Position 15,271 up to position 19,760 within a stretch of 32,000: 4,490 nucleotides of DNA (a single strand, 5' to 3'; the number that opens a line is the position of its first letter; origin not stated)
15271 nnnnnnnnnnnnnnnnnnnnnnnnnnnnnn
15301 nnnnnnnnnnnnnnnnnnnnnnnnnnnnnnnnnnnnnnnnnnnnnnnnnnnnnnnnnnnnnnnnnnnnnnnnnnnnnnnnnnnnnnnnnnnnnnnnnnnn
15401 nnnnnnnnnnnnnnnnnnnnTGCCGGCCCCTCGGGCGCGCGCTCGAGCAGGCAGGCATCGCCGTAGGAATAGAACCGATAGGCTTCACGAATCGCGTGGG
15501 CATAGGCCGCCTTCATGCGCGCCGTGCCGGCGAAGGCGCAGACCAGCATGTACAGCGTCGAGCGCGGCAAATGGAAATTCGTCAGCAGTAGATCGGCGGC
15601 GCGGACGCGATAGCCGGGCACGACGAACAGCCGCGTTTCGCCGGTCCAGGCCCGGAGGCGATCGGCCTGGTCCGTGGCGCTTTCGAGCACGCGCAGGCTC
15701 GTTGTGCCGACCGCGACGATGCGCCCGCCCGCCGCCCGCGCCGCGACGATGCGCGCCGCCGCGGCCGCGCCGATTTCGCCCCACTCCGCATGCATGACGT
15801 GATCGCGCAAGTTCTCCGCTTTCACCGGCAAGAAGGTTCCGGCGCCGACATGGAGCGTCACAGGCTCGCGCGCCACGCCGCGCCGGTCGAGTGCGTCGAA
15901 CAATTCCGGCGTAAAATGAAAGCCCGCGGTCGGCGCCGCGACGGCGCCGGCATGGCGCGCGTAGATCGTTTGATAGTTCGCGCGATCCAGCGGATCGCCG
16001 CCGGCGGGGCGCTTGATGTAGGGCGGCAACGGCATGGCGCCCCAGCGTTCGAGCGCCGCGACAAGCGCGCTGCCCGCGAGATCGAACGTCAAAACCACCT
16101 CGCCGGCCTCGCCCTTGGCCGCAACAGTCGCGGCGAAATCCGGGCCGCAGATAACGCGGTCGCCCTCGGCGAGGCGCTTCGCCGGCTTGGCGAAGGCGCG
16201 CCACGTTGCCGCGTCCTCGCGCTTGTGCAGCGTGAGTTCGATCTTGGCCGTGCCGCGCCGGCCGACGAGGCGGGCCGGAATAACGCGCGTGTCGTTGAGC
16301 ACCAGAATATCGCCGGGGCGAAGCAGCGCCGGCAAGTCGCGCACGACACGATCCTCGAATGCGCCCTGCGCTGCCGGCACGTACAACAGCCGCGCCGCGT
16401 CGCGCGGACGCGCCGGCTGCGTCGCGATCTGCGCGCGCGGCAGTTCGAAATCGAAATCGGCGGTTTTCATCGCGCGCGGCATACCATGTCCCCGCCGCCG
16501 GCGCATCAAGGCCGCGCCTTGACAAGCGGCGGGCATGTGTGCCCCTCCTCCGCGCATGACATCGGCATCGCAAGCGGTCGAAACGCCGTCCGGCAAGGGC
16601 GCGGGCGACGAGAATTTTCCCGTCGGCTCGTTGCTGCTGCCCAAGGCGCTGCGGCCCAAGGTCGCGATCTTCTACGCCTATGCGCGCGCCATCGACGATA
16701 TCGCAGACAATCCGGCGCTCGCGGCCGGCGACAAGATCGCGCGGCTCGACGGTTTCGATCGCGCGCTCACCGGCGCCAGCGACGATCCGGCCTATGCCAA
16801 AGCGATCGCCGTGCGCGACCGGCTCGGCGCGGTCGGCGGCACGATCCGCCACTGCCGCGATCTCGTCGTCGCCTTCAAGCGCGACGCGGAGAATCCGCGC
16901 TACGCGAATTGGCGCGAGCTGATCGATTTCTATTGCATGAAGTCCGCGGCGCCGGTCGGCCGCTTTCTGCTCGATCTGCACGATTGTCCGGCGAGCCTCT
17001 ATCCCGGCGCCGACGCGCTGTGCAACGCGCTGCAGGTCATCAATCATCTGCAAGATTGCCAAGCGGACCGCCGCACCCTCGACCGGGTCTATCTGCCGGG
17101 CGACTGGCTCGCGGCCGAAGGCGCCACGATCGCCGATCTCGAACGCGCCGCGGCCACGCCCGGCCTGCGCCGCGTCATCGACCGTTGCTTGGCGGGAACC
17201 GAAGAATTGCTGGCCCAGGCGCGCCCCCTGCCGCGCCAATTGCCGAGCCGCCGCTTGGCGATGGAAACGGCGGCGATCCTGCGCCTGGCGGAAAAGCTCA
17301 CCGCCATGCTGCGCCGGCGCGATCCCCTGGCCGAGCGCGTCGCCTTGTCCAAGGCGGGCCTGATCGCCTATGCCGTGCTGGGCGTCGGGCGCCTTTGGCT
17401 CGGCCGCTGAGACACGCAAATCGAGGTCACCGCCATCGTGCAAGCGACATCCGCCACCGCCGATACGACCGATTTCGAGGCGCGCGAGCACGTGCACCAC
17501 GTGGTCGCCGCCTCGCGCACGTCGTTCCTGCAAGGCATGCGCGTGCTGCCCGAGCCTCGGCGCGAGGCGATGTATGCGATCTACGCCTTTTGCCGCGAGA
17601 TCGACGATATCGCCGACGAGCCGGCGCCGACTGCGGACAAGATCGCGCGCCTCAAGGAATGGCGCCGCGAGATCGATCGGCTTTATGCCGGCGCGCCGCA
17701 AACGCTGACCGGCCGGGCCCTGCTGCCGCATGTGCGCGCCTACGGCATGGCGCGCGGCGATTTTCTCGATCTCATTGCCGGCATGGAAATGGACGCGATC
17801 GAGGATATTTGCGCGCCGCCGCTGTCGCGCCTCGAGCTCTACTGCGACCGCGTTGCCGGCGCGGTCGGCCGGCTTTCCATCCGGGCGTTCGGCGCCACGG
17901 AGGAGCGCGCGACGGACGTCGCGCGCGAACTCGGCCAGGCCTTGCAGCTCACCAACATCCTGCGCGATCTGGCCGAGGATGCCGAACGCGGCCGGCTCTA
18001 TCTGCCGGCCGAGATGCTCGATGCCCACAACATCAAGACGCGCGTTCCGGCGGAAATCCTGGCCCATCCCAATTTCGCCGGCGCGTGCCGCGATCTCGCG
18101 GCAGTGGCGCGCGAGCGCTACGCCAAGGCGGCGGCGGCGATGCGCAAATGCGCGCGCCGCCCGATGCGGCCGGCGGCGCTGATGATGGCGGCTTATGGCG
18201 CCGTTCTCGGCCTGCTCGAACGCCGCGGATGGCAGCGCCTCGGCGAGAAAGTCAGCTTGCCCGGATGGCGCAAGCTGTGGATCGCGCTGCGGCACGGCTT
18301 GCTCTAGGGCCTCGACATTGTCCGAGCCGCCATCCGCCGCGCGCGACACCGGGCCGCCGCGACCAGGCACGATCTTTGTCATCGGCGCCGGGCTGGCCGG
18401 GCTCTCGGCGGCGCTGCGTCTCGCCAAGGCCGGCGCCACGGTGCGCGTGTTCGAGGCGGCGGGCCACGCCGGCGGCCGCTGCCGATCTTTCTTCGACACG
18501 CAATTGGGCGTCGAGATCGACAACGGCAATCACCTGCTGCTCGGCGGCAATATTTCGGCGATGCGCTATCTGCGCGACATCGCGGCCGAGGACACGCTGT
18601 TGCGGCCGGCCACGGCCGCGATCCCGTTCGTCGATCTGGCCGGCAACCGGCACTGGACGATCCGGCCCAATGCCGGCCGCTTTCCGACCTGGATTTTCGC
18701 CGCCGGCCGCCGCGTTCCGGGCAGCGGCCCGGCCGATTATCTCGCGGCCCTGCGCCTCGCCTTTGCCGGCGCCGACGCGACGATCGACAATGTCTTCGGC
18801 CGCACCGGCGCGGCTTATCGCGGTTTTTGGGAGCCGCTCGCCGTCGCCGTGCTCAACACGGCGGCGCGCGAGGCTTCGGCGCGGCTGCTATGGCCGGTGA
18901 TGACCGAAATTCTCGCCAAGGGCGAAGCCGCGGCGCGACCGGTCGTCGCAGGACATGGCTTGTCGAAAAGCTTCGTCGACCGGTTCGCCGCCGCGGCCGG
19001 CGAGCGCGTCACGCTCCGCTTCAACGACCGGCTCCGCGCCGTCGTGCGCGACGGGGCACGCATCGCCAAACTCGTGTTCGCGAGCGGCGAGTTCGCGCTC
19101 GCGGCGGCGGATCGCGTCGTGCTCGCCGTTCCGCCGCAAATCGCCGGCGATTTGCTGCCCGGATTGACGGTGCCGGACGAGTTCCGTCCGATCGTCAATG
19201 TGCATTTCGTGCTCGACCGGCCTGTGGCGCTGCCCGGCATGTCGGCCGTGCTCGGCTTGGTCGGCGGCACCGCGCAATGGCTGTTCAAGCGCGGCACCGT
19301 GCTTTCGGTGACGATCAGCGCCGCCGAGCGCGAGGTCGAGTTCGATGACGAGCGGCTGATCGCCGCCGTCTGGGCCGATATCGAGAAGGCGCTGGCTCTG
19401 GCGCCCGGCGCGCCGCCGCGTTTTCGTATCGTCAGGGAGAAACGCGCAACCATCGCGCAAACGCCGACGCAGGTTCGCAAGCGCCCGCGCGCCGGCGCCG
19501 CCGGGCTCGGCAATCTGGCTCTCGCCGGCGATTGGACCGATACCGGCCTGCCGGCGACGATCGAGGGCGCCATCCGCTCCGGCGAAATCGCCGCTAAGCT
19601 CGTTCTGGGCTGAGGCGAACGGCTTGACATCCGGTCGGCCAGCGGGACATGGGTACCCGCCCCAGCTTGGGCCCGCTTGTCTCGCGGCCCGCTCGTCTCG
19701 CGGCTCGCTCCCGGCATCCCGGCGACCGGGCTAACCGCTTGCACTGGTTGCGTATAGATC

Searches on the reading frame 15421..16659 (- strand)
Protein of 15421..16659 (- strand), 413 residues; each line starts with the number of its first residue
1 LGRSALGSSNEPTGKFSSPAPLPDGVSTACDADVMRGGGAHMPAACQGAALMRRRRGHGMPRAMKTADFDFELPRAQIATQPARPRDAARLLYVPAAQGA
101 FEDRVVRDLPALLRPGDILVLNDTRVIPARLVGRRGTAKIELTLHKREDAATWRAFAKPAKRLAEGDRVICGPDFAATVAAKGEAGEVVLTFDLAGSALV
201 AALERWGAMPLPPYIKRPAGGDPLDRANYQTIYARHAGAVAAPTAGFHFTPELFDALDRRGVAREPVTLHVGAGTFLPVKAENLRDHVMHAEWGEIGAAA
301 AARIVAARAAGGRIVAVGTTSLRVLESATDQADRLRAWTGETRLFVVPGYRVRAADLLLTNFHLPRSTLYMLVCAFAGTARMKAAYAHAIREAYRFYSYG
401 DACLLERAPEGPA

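Call 27: search_protein_families(library=pfam, max_evalue=0.001, proteins=[window:15421-16659:-])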
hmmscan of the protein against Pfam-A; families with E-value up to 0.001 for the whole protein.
window:15421-16659:- (413 aa): 1 family
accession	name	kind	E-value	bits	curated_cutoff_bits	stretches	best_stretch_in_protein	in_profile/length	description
PF02547.20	Queuosine_synth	-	3.7e-123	411.2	25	1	67-405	2-322/322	Queuosine biosynthesis protein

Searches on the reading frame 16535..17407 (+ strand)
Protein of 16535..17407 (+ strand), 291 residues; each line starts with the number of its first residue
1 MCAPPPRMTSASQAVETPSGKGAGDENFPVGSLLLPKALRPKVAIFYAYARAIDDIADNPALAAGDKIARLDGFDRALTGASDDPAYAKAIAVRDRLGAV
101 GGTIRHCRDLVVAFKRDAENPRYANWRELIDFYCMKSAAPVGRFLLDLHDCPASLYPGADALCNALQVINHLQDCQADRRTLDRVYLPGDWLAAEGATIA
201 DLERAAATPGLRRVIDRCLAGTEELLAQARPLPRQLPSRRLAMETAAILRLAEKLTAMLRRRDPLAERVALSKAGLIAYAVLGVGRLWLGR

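Call 27: search_protein_families(library=pfam, max_evalue=0.001, proteins=[window:16535-17407:+])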
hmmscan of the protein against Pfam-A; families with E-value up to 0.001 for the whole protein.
window:16535-17407:+ (291 aa): 1 family
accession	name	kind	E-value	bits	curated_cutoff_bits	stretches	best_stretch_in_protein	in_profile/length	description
PF00494.24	SQS_PSY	-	9.5e-48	163.6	26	1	23-273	3-261/263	Squalene/phytoene synthase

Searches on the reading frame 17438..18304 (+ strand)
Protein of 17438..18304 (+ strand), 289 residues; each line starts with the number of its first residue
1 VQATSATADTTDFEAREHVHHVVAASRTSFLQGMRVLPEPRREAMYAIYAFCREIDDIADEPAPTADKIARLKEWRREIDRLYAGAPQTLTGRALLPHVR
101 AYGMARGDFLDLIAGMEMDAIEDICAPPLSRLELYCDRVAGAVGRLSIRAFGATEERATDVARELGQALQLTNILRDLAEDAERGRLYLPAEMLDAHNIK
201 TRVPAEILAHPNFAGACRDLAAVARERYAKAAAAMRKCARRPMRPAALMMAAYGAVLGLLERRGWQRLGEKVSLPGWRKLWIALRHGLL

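Call 28: search_protein_families(library=pfam, max_evalue=0.001, proteins=[window:17438-18304:+])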
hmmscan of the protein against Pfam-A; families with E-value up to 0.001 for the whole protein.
window:17438-18304:+ (289 aa): 1 family
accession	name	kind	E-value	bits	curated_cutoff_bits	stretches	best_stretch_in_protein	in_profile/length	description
PF00494.24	SQS_PSY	-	3.7e-67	227.2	26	1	25-278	3-263/263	Squalene/phytoene synthase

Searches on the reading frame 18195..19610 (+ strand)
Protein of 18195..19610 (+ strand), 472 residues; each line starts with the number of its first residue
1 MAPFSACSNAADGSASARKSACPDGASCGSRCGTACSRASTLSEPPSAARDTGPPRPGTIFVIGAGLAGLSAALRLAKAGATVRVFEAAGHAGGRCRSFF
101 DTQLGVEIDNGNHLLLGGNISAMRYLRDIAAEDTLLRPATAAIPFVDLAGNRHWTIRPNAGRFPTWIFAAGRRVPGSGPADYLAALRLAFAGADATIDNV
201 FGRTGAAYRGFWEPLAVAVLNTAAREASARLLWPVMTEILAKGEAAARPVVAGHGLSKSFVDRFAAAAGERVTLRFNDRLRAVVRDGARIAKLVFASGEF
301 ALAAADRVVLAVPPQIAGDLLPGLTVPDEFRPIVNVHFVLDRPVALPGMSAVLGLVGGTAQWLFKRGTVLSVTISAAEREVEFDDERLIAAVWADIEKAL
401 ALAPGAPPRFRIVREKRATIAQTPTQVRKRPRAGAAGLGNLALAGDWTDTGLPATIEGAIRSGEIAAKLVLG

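Call 28: search_protein_families(library=pfam, max_evalue=0.001, proteins=[window:18195-19610:+])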
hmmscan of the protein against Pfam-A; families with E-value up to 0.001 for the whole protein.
window:18195-19610:+ (472 aa): 9 families
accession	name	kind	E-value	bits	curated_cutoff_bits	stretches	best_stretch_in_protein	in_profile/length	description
PF01593.30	Amino_oxidase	-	1.3e-39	137.2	19.8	1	67-471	1-443/443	Flavin containing amine oxidoreductase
PF13450.12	NAD_binding_8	-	1.4e-13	51.3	21.9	1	62-127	1-66/68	NAD(P)-binding Rossmann-like domain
PF12831.13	FAD_oxidored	-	2.6e-06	27.4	27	1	60-95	2-37/416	FAD dependent oxidoreductase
PF01266.30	DAO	-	2.9e-06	27.5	27.9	1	60-94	2-36/353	FAD dependent oxidoreductase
PF00890.30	FAD_binding_2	-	8.1e-06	25.7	20.4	1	61-94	3-36/414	FAD binding domain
PF07992.20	Pyr_redox_2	-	1.4e-05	25.1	26.1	1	60-96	3-40/291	Pyridine nucleotide-disulphide oxidoreductase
PF01134.28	GIDA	-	0.00023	20.8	22.1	1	60-87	2-29/391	Glucose inhibited division protein A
PF01262.27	AlaDh_PNT_C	-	0.00024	21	23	1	56-102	27-73/214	Alanine dehydrogenase/PNT, C-terminal domain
PF03807.23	F420_oxidored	-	0.00098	20.1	21.6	0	292-324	46-79/94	NADP oxidoreductase coenzyme F420-dependent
